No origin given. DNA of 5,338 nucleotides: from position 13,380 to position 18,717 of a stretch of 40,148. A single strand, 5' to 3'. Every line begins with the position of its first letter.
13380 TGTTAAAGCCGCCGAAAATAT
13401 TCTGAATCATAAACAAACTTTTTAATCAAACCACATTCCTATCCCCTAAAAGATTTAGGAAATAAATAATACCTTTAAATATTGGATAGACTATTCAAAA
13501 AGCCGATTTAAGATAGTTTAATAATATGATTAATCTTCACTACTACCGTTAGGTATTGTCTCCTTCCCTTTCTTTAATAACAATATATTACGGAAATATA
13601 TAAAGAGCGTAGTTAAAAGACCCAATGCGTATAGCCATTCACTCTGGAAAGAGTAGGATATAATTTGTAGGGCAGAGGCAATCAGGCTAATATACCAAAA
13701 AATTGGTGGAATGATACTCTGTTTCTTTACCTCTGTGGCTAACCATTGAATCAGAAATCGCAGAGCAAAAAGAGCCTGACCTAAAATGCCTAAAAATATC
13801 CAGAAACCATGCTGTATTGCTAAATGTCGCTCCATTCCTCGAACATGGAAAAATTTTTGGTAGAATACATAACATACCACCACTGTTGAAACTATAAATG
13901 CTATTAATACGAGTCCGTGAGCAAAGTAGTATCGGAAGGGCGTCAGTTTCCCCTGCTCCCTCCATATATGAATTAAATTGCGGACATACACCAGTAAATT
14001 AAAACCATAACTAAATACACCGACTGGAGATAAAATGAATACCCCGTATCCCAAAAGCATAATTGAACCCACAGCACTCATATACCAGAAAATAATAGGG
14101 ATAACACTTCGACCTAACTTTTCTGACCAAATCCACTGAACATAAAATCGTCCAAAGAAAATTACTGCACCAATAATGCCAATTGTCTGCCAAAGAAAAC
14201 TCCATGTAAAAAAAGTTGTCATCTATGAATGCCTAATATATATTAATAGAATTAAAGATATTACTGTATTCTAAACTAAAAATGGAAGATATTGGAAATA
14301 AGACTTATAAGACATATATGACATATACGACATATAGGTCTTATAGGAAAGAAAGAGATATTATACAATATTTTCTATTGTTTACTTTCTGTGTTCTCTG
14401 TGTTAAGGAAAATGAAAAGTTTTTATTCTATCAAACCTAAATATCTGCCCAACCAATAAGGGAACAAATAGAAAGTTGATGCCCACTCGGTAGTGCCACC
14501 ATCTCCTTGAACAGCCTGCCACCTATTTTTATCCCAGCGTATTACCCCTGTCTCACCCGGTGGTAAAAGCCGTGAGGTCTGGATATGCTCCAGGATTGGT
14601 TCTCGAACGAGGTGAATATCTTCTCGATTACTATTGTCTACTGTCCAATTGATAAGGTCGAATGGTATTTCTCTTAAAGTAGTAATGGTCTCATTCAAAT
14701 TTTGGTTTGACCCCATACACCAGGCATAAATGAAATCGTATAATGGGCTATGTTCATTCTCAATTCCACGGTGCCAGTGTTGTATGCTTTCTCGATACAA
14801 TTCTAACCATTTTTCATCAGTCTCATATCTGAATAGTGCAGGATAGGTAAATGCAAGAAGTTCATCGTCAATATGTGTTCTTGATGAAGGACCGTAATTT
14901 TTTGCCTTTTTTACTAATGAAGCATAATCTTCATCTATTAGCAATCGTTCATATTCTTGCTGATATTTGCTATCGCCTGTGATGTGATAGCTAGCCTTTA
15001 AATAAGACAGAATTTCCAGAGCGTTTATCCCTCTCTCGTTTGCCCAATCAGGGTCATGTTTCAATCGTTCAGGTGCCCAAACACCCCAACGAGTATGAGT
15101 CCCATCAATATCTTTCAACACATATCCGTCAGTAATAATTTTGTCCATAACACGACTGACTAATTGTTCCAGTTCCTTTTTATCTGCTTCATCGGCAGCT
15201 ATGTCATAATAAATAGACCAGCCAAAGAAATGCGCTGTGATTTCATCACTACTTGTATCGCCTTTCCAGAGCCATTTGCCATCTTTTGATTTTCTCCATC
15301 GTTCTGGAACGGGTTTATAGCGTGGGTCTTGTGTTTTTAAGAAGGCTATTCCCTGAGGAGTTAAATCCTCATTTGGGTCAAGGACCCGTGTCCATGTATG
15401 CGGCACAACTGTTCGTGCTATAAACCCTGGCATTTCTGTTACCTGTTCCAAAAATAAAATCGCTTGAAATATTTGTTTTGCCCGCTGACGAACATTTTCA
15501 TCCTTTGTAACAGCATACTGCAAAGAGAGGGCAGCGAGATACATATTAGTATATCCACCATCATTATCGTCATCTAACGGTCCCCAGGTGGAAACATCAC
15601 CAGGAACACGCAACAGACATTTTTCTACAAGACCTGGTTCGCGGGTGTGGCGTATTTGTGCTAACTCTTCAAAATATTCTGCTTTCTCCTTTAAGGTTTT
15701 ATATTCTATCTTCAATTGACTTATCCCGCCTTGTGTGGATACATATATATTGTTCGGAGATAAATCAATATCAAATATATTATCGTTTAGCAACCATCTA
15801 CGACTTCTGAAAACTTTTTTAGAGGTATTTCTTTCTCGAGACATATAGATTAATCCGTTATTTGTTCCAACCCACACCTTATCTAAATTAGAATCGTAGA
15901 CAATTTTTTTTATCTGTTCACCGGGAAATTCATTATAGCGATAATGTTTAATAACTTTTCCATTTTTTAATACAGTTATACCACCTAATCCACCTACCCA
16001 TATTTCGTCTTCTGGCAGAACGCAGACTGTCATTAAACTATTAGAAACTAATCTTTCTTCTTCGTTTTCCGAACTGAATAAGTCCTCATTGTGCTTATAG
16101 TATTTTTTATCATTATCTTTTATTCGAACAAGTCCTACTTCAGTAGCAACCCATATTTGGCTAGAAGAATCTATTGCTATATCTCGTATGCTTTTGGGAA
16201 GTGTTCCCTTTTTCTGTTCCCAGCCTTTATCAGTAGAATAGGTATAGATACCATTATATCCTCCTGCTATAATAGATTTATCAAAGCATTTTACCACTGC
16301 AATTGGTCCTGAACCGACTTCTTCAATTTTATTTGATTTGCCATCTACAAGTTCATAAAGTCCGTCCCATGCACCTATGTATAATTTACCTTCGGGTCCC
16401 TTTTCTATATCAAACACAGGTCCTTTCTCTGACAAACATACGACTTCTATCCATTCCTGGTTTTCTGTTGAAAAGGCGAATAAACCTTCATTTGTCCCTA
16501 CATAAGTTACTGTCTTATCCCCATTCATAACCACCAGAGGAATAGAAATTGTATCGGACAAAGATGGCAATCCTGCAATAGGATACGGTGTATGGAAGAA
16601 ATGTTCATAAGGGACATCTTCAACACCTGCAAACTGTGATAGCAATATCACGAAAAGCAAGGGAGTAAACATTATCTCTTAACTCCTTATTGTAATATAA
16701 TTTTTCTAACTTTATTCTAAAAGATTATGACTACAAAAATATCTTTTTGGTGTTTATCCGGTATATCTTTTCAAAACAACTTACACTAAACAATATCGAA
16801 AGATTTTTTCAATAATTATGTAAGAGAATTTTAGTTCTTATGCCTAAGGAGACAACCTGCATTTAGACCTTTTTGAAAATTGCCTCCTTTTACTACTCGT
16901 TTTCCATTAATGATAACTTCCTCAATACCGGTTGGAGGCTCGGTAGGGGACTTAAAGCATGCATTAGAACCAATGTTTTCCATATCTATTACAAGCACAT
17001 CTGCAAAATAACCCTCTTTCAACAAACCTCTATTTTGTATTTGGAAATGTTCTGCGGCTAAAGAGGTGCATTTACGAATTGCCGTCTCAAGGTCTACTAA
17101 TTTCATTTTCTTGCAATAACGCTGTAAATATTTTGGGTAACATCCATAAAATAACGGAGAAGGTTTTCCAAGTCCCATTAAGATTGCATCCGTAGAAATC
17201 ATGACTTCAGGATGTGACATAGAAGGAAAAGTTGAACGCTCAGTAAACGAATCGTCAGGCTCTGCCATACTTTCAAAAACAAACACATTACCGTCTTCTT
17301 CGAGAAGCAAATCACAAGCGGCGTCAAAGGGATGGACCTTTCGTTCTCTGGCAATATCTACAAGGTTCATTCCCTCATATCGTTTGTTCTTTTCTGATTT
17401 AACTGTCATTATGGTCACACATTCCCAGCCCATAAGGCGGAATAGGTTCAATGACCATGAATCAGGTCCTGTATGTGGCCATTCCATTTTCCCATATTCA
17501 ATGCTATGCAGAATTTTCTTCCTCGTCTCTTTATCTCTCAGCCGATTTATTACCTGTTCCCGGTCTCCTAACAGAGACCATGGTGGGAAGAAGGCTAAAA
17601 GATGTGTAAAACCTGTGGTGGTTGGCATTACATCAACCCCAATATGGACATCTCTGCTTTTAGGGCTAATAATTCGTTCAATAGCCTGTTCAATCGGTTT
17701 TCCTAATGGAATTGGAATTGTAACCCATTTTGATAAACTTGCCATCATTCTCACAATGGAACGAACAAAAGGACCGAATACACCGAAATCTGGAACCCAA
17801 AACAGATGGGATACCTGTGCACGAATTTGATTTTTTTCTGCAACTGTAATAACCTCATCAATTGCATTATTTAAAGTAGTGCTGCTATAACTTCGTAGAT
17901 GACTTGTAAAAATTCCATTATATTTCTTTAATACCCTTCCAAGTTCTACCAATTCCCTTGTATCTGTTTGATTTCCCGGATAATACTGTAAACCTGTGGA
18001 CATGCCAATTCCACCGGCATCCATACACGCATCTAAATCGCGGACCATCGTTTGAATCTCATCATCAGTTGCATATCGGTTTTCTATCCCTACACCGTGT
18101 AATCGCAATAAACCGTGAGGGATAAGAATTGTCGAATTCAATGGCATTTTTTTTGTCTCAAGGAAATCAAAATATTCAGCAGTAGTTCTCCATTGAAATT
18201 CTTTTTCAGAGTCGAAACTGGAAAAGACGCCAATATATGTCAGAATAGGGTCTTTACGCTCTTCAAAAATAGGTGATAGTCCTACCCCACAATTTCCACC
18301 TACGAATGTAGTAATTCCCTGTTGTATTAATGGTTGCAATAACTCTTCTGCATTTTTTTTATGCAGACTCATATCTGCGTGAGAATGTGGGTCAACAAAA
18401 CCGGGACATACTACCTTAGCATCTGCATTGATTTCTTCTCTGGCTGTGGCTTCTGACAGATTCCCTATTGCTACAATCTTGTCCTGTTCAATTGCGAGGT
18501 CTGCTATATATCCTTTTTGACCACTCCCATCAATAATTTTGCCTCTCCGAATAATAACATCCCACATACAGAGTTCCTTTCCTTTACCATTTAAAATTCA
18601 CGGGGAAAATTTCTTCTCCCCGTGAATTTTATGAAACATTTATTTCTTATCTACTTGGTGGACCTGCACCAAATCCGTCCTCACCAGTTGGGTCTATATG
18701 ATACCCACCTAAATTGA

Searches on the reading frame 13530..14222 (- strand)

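Call 51: search_protein_families(library=pfam, proteins=[window:13530-14222:-], max_evalue=0.00001)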
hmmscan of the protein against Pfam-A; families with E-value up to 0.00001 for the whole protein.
window:13530-14222:- (230 aa): 1 family
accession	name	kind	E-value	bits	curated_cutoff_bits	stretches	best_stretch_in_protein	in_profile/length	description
PF07578.16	LAB_N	-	1.8e-39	134.1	26.7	2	14-83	1-70/71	Lipid A Biosynthesis N-terminal domain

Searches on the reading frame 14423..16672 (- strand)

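Call 50: search_protein_families(library=pfam, proteins=[window:14423-16672:-], max_evalue=0.00001)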
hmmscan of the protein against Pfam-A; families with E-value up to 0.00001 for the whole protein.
window:14423-16672:- (749 aa): 1 family
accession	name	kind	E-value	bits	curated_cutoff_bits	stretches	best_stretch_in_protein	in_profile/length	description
PF07494.17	Reg_prop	-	4.4e-06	26.7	20.4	0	160-178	5-23/24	Two component regulator propeller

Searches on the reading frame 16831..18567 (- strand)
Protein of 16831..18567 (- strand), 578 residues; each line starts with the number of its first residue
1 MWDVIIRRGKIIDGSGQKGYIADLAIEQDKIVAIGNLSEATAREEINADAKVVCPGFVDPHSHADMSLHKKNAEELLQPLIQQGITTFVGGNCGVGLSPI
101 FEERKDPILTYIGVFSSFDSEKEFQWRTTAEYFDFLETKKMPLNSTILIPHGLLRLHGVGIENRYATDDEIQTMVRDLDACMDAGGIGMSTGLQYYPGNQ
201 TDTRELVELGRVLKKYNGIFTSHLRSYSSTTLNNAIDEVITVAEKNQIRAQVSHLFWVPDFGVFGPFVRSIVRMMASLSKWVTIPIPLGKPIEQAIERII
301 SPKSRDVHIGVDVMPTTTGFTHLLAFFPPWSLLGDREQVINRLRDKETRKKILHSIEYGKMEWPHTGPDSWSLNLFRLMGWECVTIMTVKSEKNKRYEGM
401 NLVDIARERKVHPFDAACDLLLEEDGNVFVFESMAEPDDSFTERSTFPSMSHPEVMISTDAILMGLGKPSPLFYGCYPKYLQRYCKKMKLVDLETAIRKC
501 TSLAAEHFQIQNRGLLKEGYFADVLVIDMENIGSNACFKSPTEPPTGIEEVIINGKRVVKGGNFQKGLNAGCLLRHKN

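Call 50: search_protein_families(library=pfam, proteins=[window:16831-18567:-], max_evalue=0.00001)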
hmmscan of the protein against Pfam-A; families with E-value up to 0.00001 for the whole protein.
window:16831-18567:- (578 aa): 2 families
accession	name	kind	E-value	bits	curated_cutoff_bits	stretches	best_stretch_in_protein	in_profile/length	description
PF07969.17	Amidohydro_3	-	1e-15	58.6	29.7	1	456-559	370-472/472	Amidohydrolase family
PF01979.26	Amidohydro_1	-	1.6e-11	44.5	25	0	484-558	275-345/345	Amidohydrolase family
